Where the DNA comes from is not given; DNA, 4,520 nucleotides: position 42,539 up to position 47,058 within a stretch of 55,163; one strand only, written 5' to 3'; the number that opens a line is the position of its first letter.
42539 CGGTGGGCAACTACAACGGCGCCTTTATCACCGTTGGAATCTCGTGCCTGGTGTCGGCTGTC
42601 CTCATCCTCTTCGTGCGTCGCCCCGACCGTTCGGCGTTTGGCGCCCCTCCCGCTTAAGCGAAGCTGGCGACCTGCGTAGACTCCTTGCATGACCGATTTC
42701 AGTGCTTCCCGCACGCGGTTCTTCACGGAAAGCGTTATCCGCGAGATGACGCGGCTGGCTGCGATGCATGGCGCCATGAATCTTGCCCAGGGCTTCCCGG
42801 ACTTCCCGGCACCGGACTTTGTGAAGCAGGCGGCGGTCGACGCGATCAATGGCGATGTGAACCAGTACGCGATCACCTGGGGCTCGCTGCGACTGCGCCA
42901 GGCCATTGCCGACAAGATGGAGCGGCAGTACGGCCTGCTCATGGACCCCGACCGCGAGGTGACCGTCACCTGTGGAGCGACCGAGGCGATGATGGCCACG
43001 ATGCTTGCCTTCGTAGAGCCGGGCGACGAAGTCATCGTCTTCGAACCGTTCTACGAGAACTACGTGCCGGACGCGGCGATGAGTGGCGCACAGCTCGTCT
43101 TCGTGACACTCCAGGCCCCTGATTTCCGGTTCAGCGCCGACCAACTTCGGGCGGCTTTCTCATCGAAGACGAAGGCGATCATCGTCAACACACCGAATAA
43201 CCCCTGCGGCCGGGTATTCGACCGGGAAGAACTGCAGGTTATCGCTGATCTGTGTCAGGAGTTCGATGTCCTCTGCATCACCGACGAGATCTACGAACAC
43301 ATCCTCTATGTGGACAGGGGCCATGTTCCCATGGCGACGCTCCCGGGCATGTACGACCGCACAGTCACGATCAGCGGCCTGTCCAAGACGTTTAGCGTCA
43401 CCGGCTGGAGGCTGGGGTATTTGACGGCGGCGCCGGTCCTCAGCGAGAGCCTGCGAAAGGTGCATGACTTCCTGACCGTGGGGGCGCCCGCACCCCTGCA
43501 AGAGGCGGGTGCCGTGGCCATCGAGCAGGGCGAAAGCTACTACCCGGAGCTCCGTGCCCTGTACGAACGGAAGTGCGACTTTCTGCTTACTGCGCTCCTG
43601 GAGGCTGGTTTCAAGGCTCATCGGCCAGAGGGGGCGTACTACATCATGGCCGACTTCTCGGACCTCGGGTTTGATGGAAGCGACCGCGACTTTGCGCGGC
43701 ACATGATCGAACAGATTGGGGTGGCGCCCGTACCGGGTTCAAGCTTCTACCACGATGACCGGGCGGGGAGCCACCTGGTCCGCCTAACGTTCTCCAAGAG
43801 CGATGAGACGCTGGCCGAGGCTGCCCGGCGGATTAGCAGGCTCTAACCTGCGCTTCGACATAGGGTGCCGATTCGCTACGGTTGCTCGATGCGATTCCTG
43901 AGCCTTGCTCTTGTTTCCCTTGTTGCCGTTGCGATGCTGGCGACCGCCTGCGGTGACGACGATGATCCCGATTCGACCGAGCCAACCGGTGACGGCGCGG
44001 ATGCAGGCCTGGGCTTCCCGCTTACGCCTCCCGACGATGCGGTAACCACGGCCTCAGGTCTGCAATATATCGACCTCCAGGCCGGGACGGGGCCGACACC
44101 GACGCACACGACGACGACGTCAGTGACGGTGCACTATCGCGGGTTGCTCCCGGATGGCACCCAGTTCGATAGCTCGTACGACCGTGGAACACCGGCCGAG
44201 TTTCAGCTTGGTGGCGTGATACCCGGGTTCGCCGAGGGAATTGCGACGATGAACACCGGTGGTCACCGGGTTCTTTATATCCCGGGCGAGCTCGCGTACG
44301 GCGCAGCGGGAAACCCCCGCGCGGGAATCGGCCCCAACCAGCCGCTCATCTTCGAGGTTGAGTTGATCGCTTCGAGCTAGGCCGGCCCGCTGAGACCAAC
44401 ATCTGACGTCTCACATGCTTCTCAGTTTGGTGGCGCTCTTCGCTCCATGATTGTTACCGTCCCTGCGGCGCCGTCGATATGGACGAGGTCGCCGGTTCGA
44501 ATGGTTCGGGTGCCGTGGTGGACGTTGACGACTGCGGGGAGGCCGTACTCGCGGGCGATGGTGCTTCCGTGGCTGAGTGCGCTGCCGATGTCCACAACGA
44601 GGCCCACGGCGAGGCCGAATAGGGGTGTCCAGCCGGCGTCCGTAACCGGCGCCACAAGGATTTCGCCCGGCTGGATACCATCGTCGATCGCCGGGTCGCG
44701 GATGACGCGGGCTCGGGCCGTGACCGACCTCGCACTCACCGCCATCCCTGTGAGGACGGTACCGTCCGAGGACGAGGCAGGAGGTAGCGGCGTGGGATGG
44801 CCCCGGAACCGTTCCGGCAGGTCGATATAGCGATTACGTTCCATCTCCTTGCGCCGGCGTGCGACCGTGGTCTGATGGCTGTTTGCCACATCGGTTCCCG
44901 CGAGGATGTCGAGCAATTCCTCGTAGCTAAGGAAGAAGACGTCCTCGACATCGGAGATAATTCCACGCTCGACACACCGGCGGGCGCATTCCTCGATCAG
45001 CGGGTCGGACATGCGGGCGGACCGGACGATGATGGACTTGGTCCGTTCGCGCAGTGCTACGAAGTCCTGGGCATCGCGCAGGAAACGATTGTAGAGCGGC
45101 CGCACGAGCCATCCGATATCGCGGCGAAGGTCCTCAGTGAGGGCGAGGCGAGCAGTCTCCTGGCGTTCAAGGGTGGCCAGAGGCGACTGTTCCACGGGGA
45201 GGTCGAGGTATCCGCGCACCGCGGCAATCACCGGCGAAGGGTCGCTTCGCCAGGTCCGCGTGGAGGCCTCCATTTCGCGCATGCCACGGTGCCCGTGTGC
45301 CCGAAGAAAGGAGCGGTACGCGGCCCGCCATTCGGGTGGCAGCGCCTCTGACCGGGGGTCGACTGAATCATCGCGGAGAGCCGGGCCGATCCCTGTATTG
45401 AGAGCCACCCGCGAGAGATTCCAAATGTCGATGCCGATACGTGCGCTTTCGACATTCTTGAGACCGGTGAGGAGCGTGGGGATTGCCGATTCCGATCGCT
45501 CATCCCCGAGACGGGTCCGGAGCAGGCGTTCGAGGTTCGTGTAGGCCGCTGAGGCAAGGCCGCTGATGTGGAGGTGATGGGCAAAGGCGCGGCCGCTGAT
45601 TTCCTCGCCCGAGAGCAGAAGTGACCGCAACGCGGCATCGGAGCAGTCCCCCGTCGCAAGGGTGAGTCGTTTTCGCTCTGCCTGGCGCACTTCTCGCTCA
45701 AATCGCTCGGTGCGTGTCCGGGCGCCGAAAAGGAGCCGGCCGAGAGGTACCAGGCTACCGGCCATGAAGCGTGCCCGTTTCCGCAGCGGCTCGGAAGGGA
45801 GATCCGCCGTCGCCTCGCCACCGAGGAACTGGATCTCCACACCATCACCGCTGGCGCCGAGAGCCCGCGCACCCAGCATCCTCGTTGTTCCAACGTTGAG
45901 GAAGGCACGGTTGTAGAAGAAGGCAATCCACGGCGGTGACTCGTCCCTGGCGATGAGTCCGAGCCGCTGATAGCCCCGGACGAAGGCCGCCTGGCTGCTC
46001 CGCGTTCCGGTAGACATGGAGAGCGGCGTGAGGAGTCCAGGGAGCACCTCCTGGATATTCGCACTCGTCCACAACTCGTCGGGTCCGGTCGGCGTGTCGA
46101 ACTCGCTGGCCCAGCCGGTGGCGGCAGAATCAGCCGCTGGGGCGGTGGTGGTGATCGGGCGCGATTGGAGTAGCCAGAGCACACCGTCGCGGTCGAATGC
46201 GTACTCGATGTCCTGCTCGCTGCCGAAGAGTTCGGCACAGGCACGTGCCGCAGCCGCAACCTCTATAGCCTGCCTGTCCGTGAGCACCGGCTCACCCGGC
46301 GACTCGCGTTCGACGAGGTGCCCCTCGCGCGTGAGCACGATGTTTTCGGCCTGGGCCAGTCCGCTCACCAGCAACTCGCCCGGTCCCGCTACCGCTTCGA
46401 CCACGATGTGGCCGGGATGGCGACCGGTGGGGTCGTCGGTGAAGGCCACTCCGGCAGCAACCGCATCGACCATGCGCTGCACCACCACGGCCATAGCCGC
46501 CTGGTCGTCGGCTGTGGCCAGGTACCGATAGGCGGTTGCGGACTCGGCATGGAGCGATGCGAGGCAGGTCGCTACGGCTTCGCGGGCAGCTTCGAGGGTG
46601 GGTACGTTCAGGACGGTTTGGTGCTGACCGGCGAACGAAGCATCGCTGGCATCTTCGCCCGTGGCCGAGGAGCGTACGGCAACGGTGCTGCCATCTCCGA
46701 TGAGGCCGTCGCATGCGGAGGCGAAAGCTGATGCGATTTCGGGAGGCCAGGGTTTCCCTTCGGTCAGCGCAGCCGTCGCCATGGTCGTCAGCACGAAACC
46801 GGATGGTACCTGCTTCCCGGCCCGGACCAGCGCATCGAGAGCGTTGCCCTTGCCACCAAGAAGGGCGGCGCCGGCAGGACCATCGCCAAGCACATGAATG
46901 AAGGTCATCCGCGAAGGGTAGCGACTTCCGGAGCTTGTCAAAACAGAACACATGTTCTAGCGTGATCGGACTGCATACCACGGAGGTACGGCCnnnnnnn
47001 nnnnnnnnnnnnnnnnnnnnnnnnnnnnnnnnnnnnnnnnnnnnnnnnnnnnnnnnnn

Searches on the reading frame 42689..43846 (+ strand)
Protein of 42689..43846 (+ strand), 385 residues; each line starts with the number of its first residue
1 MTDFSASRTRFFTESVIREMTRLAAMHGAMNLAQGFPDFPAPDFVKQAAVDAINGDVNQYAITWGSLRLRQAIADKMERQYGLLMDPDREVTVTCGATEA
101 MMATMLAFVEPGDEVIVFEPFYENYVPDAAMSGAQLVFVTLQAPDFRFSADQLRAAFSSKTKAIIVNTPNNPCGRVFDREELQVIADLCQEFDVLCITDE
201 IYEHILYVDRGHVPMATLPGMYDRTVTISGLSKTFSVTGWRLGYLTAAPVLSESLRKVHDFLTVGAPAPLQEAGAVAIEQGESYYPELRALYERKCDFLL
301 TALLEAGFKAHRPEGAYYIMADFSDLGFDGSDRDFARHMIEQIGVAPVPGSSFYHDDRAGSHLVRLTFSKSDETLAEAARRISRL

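Call 4: search_protein_families(library=pfam, proteins=[window:42689-43846:+])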
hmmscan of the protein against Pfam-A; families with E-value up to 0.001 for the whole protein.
window:42689-43846:+ (385 aa): 4 families
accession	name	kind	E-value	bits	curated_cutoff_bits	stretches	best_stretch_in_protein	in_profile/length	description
PF00155.27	Aminotran_1_2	-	1.1e-64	219.4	19.7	1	30-382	4-361/361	Aminotransferase class I and II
PF01053.26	Cys_Met_Meta_PP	-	2.6e-08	33.3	27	1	68-200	48-174/381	Cys/Met metabolism PLP-dependent enzyme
PF01041.23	DegT_DnrJ_EryC1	-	1e-07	32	19.8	1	88-199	39-145/360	DegT/DnrJ/EryC1/StrS aminotransferase family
PF01212.27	Beta_elim_lyase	-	0.00023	21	27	1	47-199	16-168/288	Beta-eliminating lyase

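Call 5: search_protein_families(library=ncbifam, proteins=[window:42689-43846:+])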
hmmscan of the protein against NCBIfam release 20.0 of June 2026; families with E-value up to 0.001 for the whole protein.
window:42689-43846:+ (385 aa): 87 families (the best 25 are shown)
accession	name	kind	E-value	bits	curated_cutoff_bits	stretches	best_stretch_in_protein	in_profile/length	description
NF005855.0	PRK07777.1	equivalog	1.4e-128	429.5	553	1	3-384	4-386/391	pyridoxal phosphate-dependent aminotransferase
NF006488.0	PRK08912.1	equivalog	5.3e-126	420.6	498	1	14-384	13-382/387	aminotransferase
NF006569.0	PRK09082.1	subfamily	5e-112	374.8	420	1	16-385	19-386/386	methionine aminotransferase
NF009079.0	PRK12414.1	subfamily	5.5e-94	315.3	481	1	20-384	22-383/384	methionine aminotransferase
NF041364.1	GntC_guanitoxin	equivalog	1.2e-87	294.1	415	1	30-385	1-356/356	guanitoxin biosynthesis PLP-dependent (S)-gamma-hydroxy-L-arginine cyclodehydratase GntC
NF005817.0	PRK07683.1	equivalog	2.8e-80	269.9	575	1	8-383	8-378/387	aminotransferase A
NF005816.0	PRK07682.1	equivalog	7.5e-80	268.4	620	1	13-384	14-381/390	aminotransferase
NF005588.0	PRK07309.1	equivalog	6.4e-79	265.6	576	1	15-383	17-383/391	pyridoxal phosphate-dependent aminotransferase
NF041091.1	asp_aminotase_Arch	equivalog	8.4e-77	258.5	550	1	29-383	29-372/376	aspartate aminotransferase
NF004770.0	PRK06108.1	subfamily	1.1e-72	245.1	422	1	10-384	18-390/396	pyridoxal phosphate-dependent aminotransferase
NF004975.0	PRK06348.1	equivalog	3.9e-66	223.6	549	1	14-385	15-382/384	pyridoxal phosphate-dependent aminotransferase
NF006229.0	PRK08361.1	equivalog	4.5e-64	216.9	624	1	4-384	9-386/391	aspartate aminotransferase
NF006756.0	PRK09276.1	subfamily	1.6e-60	205.1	507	1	29-384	33-384/387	LL-diaminopimelate aminotransferase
TIGR03540.1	DapC_direct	equivalog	4.7e-59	200.2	593.25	1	29-384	31-382/383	LL-diaminopimelate aminotransferase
NF005601.0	PRK07337.1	equivalog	9.8e-59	199.4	496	1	11-385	18-391/394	pyridoxal phosphate-dependent aminotransferase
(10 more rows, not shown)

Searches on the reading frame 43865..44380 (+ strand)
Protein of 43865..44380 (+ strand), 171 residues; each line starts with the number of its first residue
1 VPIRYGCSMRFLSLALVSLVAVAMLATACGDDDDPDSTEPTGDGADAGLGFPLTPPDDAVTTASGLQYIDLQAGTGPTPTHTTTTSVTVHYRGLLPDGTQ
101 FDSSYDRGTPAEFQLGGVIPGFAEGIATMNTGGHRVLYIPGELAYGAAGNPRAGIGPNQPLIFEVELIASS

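Call 4: search_protein_families(library=pfam, proteins=[window:43865-44380:+])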
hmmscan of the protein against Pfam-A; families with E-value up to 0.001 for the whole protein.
window:43865-44380:+ (171 aa): 1 family
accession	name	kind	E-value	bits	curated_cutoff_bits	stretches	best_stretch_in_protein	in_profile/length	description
PF00254.34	FKBP_C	-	5.8e-27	94.3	21.1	1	83-168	7-94/94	FKBP-type peptidyl-prolyl cis-trans isomerase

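Call 5: search_protein_families(library=ncbifam, proteins=[window:43865-44380:+])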
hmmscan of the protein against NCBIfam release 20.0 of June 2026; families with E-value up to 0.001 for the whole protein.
window:43865-44380:+ (171 aa): 5 families
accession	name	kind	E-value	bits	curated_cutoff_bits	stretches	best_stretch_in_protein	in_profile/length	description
NF008150.0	PRK10902.1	equivalog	4.4e-28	98.4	215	1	59-168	141-246/271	FKBP-type peptidyl-prolyl cis-trans isomerase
NF008602.0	PRK11570.1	subfamily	1.7e-27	96.7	198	1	57-168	95-203/206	FKBP-type peptidyl-prolyl cis-trans isomerase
NF053689.1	BamJ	equivalog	2.6e-21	76.7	100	1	66-167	80-184/184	BamJ family beta-barrel-assembly machinery protein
TIGR03516.1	ppisom_GldI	equivalog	1.8e-05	24.1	157.6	1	116-168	122-173/177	gliding motility-associated peptidyl-prolyl isomerase GldI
NF053691.1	BamM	equivalog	0.00058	19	315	0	67-109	102-142/376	BamM family beta-barrel-assembly machinery protein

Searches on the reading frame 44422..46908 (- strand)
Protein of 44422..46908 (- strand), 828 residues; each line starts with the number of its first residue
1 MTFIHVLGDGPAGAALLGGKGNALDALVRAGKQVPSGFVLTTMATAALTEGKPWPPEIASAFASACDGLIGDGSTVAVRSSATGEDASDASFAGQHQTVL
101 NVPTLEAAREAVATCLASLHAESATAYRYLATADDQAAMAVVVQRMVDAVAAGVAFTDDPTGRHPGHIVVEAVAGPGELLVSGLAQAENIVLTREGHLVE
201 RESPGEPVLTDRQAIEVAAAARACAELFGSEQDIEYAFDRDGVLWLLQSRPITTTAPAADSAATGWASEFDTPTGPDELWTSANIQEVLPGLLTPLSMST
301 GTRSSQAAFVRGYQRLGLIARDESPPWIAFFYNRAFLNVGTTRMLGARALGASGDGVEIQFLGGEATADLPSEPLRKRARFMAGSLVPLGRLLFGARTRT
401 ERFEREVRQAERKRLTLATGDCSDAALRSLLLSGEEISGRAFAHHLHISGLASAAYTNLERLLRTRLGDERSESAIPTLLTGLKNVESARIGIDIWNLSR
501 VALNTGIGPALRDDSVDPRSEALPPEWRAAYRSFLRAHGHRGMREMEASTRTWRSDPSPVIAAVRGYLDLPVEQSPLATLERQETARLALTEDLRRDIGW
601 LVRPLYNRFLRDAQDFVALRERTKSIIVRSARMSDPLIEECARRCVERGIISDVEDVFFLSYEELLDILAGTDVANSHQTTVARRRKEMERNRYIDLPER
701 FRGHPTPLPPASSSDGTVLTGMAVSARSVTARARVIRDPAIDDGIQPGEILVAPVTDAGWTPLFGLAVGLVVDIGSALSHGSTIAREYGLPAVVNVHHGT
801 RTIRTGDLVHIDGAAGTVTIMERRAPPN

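Call 4: search_protein_families(library=pfam, proteins=[window:44422-46908:-])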
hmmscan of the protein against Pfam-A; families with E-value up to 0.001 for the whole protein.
window:44422-46908:- (828 aa): 2 families
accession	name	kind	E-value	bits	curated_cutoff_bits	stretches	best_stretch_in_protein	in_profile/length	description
PF01326.24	PPDK_N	-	5.8e-50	170.9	27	2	52-201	75-231/328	Pyruvate phosphate dikinase, AMP/ATP-binding domain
PF00391.29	PEP-utilizers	-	5.6e-19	68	23.1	1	745-816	1-72/72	PEP-utilising enzyme, mobile domain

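Call 5: search_protein_families(library=ncbifam, proteins=[window:44422-46908:-])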
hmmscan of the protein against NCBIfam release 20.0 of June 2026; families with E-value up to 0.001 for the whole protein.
window:44422-46908:- (828 aa): 25 families
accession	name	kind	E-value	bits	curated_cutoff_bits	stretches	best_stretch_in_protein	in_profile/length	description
NF052632.1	undecylprod_RedH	equivalog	1e-111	374.4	1350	2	199-822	241-879/880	undecylprodigiosin ligase RedH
NF052631.1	prodigiosin_PigC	equivalog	1e-102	344.6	1300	3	527-821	584-882/883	prodigiosin ligase PigC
NF004878.0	PRK06241.1-3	subfamily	2.7e-89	300.4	945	3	525-822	588-890/891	phosphoenolpyruvate synthase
NF004881.0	PRK06241.2-2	equivalog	3.3e-87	293.7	883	3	466-823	525-892/898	phosphoenolpyruvate synthase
NF004877.0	PRK06241.1-2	subfamily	1e-79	268.9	866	3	608-821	656-868/869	phosphoenolpyruvate synthase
NF004880.0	PRK06241.2-1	equivalog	6.7e-79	265.8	972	2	55-262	87-290/837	phosphoenolpyruvate synthase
NF041857.1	RIF_Ptrans_rph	equivalog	1.6e-78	265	999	3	528-820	567-863/864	rifamycin-inactivating phosphotransferase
NF004879.0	PRK06241.1-4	equivalog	1.5e-64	218.5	976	3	608-820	656-867/868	phosphoenolpyruvate synthase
NF000283.1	RPH_KJ151292.1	equivalog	9e-64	216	1700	3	526-820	565-863/865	rifamycin-inactivating phosphotransferase Rph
NF005057.0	PRK06464.1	equivalog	1.4e-58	198.7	598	3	55-195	98-243/798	phosphoenolpyruvate synthase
TIGR01418.1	PEP_synth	equivalog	6.1e-55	186.9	739.75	2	53-195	91-237/784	pyruvate, water dikinase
NF004882.0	PRK06241.2-3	equivalog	5.7e-53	180.2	850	2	75-255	100-279/827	phosphoenolpyruvate synthase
NF004883.0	PRK06241.2-4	equivalog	3.9e-52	177.5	1063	3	520-819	599-911/928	phosphoenolpyruvate synthase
NF004520.0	PRK05865.1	equivalog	5.3e-36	123.8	1509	1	443-822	487-838/854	sugar epimerase family protein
NF006153.0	PRK08296.1-5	subfamily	2.5e-28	98.9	578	1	713-823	498-608/608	hypothetical protein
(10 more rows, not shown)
